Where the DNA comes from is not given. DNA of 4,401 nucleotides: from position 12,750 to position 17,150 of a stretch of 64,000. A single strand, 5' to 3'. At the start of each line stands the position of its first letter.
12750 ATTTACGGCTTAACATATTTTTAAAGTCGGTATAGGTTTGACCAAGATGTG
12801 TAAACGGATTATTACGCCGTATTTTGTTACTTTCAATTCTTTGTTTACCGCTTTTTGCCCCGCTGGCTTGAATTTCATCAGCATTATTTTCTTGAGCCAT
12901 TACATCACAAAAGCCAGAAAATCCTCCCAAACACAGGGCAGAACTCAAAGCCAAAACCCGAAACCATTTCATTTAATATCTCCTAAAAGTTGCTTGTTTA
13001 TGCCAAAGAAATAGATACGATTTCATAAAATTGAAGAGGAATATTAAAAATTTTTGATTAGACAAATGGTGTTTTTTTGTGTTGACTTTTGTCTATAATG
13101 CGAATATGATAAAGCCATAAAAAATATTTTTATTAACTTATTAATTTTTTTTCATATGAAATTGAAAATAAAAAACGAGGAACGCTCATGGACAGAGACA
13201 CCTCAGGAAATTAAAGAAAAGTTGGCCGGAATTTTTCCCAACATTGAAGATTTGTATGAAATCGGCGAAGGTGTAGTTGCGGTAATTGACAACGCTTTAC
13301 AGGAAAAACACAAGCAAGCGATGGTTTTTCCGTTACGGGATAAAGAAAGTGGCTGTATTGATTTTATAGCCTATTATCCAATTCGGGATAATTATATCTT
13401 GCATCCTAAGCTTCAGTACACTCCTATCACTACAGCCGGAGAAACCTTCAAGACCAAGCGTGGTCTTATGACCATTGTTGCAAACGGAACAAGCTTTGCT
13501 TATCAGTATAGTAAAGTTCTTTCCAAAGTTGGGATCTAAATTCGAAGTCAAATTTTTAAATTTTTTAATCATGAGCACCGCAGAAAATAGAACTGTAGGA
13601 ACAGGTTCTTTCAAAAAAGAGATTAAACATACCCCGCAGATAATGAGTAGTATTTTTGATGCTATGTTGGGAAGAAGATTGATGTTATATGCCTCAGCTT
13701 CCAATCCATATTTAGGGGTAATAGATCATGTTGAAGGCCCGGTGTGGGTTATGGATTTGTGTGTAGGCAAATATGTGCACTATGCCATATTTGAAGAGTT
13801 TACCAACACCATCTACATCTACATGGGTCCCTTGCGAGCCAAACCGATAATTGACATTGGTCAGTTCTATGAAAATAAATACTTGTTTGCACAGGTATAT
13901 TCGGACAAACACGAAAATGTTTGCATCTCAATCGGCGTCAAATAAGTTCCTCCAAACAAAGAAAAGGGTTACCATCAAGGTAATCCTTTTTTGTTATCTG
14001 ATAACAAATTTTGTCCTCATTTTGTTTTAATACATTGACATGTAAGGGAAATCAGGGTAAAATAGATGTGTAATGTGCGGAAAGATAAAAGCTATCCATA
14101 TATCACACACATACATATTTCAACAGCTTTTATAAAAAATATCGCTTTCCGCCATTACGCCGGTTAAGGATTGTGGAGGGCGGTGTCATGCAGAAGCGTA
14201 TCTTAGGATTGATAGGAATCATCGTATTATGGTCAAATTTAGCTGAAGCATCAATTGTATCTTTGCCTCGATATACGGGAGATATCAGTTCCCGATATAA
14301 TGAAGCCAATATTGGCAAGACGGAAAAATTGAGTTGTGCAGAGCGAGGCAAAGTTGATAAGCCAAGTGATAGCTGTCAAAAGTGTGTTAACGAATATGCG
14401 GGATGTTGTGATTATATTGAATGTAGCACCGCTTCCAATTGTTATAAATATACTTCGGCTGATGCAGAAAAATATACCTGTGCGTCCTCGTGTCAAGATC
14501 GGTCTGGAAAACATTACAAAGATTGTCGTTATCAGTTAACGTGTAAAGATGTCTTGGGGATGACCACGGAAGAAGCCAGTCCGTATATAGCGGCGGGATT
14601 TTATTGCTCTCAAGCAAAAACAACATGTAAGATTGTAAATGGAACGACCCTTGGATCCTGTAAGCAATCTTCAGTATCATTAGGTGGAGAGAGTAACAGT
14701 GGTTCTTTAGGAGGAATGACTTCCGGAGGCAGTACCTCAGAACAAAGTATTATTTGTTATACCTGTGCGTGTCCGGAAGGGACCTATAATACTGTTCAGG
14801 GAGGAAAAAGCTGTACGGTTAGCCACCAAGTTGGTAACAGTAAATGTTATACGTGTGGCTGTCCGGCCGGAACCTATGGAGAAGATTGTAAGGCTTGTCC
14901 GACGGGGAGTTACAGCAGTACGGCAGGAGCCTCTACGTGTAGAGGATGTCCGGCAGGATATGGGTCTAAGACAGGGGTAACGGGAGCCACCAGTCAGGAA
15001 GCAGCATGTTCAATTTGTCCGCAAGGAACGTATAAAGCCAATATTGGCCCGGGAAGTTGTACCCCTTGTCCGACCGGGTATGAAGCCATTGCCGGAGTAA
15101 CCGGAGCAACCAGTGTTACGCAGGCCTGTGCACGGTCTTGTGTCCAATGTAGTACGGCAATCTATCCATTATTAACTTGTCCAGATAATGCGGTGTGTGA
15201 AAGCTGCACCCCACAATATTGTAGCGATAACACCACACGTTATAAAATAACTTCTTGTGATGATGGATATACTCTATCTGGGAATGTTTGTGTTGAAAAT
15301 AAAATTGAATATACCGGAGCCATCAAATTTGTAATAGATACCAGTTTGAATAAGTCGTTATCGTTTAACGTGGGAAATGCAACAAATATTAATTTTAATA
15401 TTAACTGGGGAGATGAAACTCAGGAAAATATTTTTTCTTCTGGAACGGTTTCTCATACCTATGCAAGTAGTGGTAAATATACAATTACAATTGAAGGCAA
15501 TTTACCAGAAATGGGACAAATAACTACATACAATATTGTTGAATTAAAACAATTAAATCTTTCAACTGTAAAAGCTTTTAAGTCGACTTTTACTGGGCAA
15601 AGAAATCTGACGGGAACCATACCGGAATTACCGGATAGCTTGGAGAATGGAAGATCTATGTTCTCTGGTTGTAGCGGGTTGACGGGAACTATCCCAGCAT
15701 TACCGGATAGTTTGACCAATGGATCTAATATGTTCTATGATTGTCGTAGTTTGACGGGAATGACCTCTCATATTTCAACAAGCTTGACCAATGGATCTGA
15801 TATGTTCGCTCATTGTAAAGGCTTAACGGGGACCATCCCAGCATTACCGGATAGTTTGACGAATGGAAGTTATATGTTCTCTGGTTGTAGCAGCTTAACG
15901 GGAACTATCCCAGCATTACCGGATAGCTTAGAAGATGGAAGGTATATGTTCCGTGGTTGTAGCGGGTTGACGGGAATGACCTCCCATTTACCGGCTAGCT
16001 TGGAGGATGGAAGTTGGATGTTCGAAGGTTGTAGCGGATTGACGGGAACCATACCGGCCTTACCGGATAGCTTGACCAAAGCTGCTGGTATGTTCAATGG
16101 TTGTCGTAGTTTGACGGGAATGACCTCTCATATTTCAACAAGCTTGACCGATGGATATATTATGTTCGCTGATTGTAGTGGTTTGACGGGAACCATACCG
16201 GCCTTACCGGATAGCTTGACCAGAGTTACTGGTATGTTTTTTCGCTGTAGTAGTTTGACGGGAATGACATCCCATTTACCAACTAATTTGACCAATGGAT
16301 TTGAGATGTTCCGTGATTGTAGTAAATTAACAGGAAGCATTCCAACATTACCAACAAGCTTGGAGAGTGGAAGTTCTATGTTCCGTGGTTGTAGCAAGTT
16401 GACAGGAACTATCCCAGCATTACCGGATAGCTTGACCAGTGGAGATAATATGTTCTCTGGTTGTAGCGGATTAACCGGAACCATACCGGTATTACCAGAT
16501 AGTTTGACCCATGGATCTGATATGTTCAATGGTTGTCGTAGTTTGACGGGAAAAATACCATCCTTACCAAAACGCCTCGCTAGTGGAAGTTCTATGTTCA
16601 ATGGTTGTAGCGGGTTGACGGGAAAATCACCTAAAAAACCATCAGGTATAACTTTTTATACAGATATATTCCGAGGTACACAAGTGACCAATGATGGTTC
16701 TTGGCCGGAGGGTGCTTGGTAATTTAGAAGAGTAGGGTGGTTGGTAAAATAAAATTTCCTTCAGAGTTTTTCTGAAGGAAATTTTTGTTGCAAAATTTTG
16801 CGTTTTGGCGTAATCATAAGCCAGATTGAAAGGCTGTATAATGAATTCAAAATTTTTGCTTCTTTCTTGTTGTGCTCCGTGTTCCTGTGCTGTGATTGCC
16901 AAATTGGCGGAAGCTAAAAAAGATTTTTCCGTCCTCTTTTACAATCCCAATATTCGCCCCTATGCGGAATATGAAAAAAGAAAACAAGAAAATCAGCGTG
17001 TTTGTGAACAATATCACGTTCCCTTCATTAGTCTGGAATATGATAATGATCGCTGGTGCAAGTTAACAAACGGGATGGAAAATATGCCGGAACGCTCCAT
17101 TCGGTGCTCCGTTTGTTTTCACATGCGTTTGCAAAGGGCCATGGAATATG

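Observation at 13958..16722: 849-aa secreted protein combining eukaryote-type cysteine-rich modules, a PKD-like domain and ~14 BspA-type leucine-rich repeats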

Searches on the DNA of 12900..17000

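Call 39: search_rna_families(source=window, start=12900, end=17000, threshold=evalue, max_evalue=1)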
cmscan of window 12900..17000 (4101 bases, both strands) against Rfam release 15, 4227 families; matches with E-value up to 1: 3.
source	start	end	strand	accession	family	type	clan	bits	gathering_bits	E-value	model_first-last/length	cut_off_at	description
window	13953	14031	+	RF01808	MicX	Gene; sRNA;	-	20.2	75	0.25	1-194/194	no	MicX Vibrio cholerae sRNA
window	13869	13997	-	RF01808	MicX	Gene; sRNA;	-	19.2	75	0.49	1-194/194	no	MicX Vibrio cholerae sRNA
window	15585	15666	+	RF02213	ZFAT-AS1_3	Gene; lncRNA;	-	19.2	70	0.52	1-80/80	no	ZFAT antisense RNA 1 conserved region 3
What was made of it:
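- Tried and rejected: Rfam scan of 12900-17000: only sub-threshold chance hits (call 39).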

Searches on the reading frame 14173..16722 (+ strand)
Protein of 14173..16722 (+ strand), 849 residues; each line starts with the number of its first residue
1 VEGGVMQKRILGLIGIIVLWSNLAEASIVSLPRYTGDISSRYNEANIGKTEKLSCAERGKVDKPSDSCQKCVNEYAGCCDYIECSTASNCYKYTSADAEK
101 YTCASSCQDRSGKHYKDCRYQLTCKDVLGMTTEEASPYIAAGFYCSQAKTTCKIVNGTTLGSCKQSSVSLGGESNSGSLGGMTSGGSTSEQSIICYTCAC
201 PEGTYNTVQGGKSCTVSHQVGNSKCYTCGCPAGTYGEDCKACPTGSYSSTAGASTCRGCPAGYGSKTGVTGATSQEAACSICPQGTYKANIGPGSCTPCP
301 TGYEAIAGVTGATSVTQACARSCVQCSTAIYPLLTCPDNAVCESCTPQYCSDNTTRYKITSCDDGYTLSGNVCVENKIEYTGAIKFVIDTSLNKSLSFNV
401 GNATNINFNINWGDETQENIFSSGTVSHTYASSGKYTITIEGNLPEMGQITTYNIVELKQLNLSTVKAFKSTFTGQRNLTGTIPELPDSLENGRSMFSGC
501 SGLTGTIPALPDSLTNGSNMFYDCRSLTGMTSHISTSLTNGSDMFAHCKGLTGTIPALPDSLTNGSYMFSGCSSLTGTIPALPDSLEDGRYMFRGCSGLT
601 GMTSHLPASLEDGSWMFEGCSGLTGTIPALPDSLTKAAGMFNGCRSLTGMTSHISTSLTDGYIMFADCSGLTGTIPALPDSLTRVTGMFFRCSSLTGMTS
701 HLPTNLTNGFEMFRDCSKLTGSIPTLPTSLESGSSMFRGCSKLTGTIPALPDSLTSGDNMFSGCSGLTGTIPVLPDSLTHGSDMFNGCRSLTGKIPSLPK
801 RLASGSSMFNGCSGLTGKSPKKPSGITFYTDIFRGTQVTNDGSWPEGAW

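Call 3: search_protein_families(library=pfam, proteins=[window:14173-16722:+], max_evalue=1)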
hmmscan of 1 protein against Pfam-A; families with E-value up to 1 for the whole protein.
window:14173-16722:+ (849 aa): 9 families
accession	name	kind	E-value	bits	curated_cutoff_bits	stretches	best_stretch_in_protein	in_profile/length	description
PF03382.20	DUF285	-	8.8e-12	45.3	25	4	452-552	12-114/120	Mycoplasma protein of unknown function, DUF285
PF07699.19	Ephrin_rec_like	-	9.7e-09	35.3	23.1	2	277-316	9-46/48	Tyrosine-protein kinase ephrin type A/B receptor-like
PF21707.3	ABC_AB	-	1e-07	32.5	27.5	0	692-727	48-83/100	Emaravirus ABC_AB protein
PF00801.26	PKD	-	3.4e-05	24.2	23.5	1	392-444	13-67/80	PKD domain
PF14615.11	Rsa3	-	0.00058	19.8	27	0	771-786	31-46/46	Ribosome-assembly protein 3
PF18911.6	PKD_4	-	0.025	15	27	1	403-440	32-66/85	PKD domain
PF21367.3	ZNF512_zf-C2H2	-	0.042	14.6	27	0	525-534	9-18/20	Zinc finger 512, zinc fingers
PF20647.2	DUF6808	-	0.13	12.8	24.4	0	109-145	47-83/86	Domain of unknown function (DUF6808)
PF22021.2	RbmA-like_FnIII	-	0.16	12.3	27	1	364-455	14-106/111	RbmA-like, FnIII domain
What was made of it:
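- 14326..14676 (+): Cysteine-rich domain A, residues 47-163. Mixed alpha/beta, no known family, very narrow distribution. No Pfam hit (call 3).
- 15319..15555 (+): PKD-like beta-sandwich, residues 378-456, containing WGDETQE ... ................. PF00801 24.2 bits against cutoff 23.5 (call 3).
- On DUF285 / PARCEL repeat proteins: PF03382 scores 45.3 bits against a cutoff of 25 (call 3).
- On BspA / TpLRR (Pfam LRR_5) surface proteins: No LRR_5 hit at E<=1 for the window protein (call 3).
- On Ephrin_rec_like (PF07699, formerly GCC2_GCC3) cysteine-rich repeats: 35.3 bits against a cutoff of 23.1, E 9.7e-9, in 2 stretches (call 3).
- On PKD domain: 24.2 bits against a cutoff of 23.5, which is marginal (call 3).
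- Closest known: BspA / TpLRR-type. Different: The window protein gives no LRR_5 hit (call 3).
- Closest known: Eukaryotic Ephrin_rec_like / TNFR-like cysteine-rich repeats. Same: PF07699 hit above its cutoff (call 3).
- Checked: Pfam Ephrin_rec_like scores E 9.7e-9, 35.3 bits against a cutoff of 23.1, in 2 stretches (call 3). The PKD-like stretch scores PF00801 E 3.4e-5, 24.2 bits against a cutoff of 23.5, so it is marginal (call 3). Pfam LRR_5 (PF13306) gives no hit to this protein at E<=1 (call 3).
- Domains: Pfam DUF285, Ephrin_rec_like and PKD all score above their cutoffs (call 3). Pfam LRR_5 itself does not hit this protein (call 3). Ephrin_rec_like hit (call 3).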

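Call 4: search_protein_families(library=ncbifam, proteins=[window:14173-16722:+], max_evalue=1)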
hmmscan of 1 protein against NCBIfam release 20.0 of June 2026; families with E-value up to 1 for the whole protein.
window:14173-16722:+ (849 aa): 4 families
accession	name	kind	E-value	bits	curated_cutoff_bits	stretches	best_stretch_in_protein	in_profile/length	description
TIGR02167.2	Liste_lipo_26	repeat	1.1e-08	34.6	30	0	568-576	1-9/26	PARCEL repeat-containing surface protein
NF058578.1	CPR_pilus_PamR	equivalog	0.0014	17.5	300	1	407-442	182-222/297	pilus system RbmA-like protein PamR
TIGR03391.1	FeS_syn_CsdE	equivalog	0.0018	18.3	136.4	0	624-667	36-77/139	cysteine desulfurase sulfur acceptor subunit CsdE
TIGR04042.1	MSMEG_0570_fam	hypoth_equivalog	0.048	13.8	79.85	1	406-435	3-32/90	MSMEG_0570 family nitrogen starvation response protein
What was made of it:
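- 15583..16662 (+): Array of 15 tandem 24-aa (72-nt) leucine-rich repeats, consensus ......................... This is the hypervariable head. DUF285 and TIGR02167 hits (calls 3, 4).
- On DUF285 / PARCEL repeat proteins: TIGR02167 scores 34.6 bits against a cutoff of 30, though no single stretch passes on its own (call 4).
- Closest known: PARCEL / DUF285 repeat proteins. Same: Hits DUF285 and TIGR02167 above their cutoffs (calls 3, 4).
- Checked: The C-terminal repeats hit DUF285 (E 8.8e-12, 45.3 bits, cutoff 25; call 3) and TIGR02167 PARCEL repeat (34.6 bits, cutoff 30; call 4).
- TIGR02167 also scores above its cutoff (call 4). There are no toxin, Rhs, TPS or T6SS marker hits (calls 3, 4).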

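Call 10: find_homologous_proteins(query=window:14188-16719:+, max_evalue=0.00001)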
Query window:14188-16719:+ (844 aa): 73 proteins with E <= 0.00001 among 8000 candidates.
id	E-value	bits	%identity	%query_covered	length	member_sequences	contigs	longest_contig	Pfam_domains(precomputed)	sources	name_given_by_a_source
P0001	0.0e+0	1282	68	100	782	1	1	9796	PF03382.21,PF07699.20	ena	-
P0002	0.0e+0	1234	74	84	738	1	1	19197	PF03382.21,PF00801.27,PF07699.20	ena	-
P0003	1.9e-251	855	64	73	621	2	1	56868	PF07699.20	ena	-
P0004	1.5e-229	782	92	45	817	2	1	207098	PF07699.20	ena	-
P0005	9.6e-184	631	46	78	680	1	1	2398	PF07699.20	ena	-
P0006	5.8e-144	499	45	64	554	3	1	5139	PF07699.20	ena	-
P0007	3.6e-136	474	58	45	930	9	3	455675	PF07699.20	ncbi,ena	-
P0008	5.7e-130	453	49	63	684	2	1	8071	PF13306.13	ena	-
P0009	9.2e-129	449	43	58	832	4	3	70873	PF03382.21,PF13306.13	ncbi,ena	-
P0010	1.5e-126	442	57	43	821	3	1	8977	PF07699.20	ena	-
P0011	1.0e-123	432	55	45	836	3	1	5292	PF07699.20,PF26010.1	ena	-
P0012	3.4e-110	388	47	34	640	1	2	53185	PF00801.27,PF18911.7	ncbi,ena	-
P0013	3.4e-103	364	49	46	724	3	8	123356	PF03382.21,PF00801.27,PF18911.7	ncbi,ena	-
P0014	4.8e-101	357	49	46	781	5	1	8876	PF03382.21,PF00801.27,PF18911.7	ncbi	-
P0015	3.9e-100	354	29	58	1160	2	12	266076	PF03382.21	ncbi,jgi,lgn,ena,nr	ncbi:MAG: BspA family leucine-rich repeat surface protein [Alphaproteobacteria bacterium]|nr:BspA fa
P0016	3.8e-99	351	46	52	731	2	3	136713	PF03382.21,PF00801.27,PF18911.7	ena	-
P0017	3.6e-94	335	34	100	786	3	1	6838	PF03382.21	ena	-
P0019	5.0e-89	318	37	42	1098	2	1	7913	PF03382.21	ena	-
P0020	8.1e-80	287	43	43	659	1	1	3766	PF03382.21,PF00801.27,PF18911.7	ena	-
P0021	5.1e-78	281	40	51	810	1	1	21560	PF03382.21,PF13306.13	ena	-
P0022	4.5e-76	275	35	69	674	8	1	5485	PF23091.3,PF07699.20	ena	-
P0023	3.5e-73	265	47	37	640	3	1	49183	PF13306.13,PF00801.27,PF18911.7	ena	-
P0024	1.3e-70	257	34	65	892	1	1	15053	PF03382.21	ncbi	-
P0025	1.3e-63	234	37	48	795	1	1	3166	PF03382.21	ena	-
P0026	9.5e-61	224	37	53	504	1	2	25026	PF03382.21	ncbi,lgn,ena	-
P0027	1.2e-60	224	31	55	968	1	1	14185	PF03382.21,PF13306.13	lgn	-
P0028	5.7e-58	215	32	70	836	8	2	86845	PF07699.20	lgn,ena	-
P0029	4.1e-53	199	49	22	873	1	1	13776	PF23091.3,PF07699.20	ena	-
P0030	9.1e-47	178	49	23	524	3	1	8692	PF00801.27,PF18911.7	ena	-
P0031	3.8e-45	172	32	57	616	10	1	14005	PF03382.21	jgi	-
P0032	1.3e-37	147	33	61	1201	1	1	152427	PF00801.27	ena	-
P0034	7.1e-34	135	34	43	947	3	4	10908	PF03382.21,PF13149.13,PF13306.13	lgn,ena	-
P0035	1.2e-33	134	29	37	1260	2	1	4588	PF13306.13,PF12799.14,PF13855.13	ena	-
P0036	1.6e-33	134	29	44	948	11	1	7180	PF03382.21,PF13149.13,PF13306.13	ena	-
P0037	6.2e-32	129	28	45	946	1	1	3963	PF03382.21,PF13149.13,PF13306.13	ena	-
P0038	1.2e-31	128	33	50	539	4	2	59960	PF03382.21,PF18911.7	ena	-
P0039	4.7e-31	126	31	41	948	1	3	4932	PF03382.21,PF13149.13,PF13306.13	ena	-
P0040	1.2e-29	121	35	37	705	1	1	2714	PF13306.13,PF05725.19,PF13855.13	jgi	-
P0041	2.9e-29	120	32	39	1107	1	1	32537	PF13306.13,PF18657.7,PF13855.13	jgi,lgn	jgi:hypothetical protein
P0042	1.2e-26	111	32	38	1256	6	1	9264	PF13306.13,PF13855.13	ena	-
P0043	2.9e-25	107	31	44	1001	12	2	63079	PF13306.13,PF18962.8,PF13855.13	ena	-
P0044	1.5e-23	101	35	40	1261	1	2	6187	PF13306.13,PF18998.7,PF12799.14,PF13855.13,PF23952.2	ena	-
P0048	4.0e-20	90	31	50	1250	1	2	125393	PF00801.27,PF18911.7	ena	-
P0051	4.3e-16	76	30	39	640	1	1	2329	PF13306.13,PF02368.25,PF13855.13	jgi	-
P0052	3.0e-14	70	36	12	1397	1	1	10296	PF07562.21,PF23091.3,PF00020.25,PF12799.14,PF04564.22,PF07699.20,PF13855.13,PF26010.1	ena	-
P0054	8.5e-14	69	39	12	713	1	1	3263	PF07562.21,PF23091.3,PF00020.25,PF07699.20,PF26010.1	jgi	jgi:hypothetical protein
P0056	5.5e-13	66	32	50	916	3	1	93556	PF00801.27,PF18911.7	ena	-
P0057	9.2e-12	62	32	41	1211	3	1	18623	PF13306.13,PF13855.13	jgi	jgi:hypothetical protein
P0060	5.9e-11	59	32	20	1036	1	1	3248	PF01839.30,PF07562.21,PF23091.3,PF13517.13,PF00020.25,PF07699.20,PF26010.1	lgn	-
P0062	8.1e-11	59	43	21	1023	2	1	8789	PF07679.23,PF13895.13,PF13306.13,PF13927.13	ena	-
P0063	1.4e-10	58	36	13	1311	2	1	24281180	PF07562.21,PF23091.3,PF07699.20,PF26010.1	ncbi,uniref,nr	ncbi:hypothetical protein M0812_10089 [Anaeramoeba flamelloides]|uniref:Tyrosine-protein kinase ephr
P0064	1.2e-9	55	31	25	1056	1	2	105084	PF03382.21,PF13306.13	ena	-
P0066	2.9e-8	50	37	18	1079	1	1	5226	PF07562.21,PF23091.3,PF07699.20,PF26010.1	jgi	-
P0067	5.6e-8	49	33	35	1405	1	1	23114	PF07699.20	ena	-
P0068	9.9e-8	49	31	19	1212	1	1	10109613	PF23091.3,PF07699.20,PF26010.1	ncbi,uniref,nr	ncbi:hypothetical protein M0812_14024 [Anaeramoeba flamelloides]|uniref:Tyrosine-protein kinase ephr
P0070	6.6e-7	46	28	40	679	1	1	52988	PF03382.21,PF13306.13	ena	-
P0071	7.2e-7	46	31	19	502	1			PF03382.21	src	-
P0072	4.1e-6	43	32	19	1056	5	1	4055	PF07562.21,PF23091.3,PF07699.20,PF26010.1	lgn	-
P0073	9.5e-6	42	28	31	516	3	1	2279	PF13306.13,PF12799.14,PF13855.13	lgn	-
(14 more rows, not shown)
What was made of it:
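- Closest known: BspA / TpLRR-type. Same: NCBI names a relative (P0015) 'BspA family leucine-rich repeat surface protein' (call 10).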

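Call 16: find_encoding_contigs(protein=P0002, flank=6000, max_places=3)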
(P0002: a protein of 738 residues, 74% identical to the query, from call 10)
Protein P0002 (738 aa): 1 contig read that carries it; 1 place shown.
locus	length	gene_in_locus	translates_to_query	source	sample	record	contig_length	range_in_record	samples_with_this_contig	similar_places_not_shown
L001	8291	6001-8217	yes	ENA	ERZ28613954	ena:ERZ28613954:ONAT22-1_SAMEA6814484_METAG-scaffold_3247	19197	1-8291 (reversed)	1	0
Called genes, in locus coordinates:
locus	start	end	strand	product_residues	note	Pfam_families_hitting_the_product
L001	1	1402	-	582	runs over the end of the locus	PF01464:SLT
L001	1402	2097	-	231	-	-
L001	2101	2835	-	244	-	-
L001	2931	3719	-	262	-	PF03167:UDG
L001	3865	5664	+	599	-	PF25062:ARM_TT21_N (faint), PF13176:TPR_7 (faint), PF13181:TPR_8 (faint), PF13374:TPR_10 (faint), PF13424:TPR_12, PF00515:TPR_1 (weak), PF07719:TPR_2 (weak), PF23914:TPR_CcmH_CycH (weak), +5 more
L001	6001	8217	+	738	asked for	PF07699:Ephrin_rec_like (weak), PF00801:PKD (faint), PF03382:DUF285 (faint)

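Call 17: find_encoding_contigs(protein=P0004, flank=6000, max_places=3)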
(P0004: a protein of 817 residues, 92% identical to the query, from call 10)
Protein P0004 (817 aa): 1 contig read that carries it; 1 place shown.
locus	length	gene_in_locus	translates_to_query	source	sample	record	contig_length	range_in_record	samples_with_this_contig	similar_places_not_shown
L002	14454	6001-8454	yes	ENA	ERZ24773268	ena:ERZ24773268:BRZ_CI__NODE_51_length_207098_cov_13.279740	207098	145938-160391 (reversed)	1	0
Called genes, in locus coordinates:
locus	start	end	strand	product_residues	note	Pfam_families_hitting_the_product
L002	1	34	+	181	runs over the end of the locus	-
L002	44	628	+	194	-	-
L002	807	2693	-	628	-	PF13623:SurA_N_2, PF13624:SurA_N_3, PF13145:Rotamase_2, PF00639:Rotamase, PF13616:Rotamase_3, PF13145:Rotamase_2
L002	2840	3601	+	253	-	PF00121:TIM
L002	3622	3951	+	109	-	PF03840:SecG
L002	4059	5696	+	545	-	PF06418:CTP_synth_N, PF00117:GATase, PF07722:Peptidase_C26 (weak)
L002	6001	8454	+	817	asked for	PF07699:Ephrin_rec_like (weak)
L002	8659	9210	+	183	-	PF07017:PagP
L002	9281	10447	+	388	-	-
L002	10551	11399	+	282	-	PF00793:DAHP_synth_1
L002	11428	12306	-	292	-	PF00126:HTH_1, PF03466:LysR_substrate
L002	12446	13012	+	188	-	PF00583:Acetyltransf_1, PF13673:Acetyltransf_10, PF21926:FeeM (faint), PF13508:Acetyltransf_7, PF14542:Acetyltransf_CG (weak)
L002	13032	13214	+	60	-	-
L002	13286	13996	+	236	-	PF11967:RecO_N, PF02565:RecO_C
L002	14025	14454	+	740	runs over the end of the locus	PF00521:DNA_topoisoIV, PF03989:DNA_gyraseA_C (faint)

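Call 18: find_encoding_contigs(protein=P0001, flank=6000, max_places=3)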
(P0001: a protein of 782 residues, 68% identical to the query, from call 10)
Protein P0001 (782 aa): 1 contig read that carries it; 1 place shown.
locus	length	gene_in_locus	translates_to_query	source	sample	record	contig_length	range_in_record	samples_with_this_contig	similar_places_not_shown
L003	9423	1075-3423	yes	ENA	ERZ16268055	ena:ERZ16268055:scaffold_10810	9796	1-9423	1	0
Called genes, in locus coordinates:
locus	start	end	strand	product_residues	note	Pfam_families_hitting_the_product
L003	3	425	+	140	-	?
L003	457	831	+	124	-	-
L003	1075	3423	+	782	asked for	PF07699:Ephrin_rec_like (weak), PF03382:DUF285 (faint)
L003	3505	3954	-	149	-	-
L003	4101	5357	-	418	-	PF00128:Alpha-amylase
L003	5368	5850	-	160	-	-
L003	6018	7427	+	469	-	PF08245:Mur_ligase_M, PF02875:Mur_ligase_C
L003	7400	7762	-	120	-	-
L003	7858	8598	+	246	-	PF02119:FlgI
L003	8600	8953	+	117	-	PF10135:Rod-binding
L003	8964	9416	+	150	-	-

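Call 23: find_related_loci(query=A2, collection=genome_contigs, flank=8000)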
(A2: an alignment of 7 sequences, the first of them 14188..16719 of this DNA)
Query A2 (844 aa) in genome_contigs; peptide patterns used: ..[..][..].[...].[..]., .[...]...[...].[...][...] (x = any residue, [..] = any of these).
97 stretches matched a pattern, but none encodes a relative of the query by tblastn (E <= 1e-3).
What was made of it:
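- Tried and rejected: GTDB species representatives: a scan with conserved N-terminal peptide patterns gave 97 pattern matches, none confirmed (call 23).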

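Call 28: find_encoding_contigs(protein=window:14188-16722:+, flank=10000, max_places=10)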
Protein window:14188-16722:+ (844 aa): no gene with exactly this product is on record in the collection.
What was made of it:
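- Tried and rejected: Exact-product look-up: the window protein is not on record (call 28).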
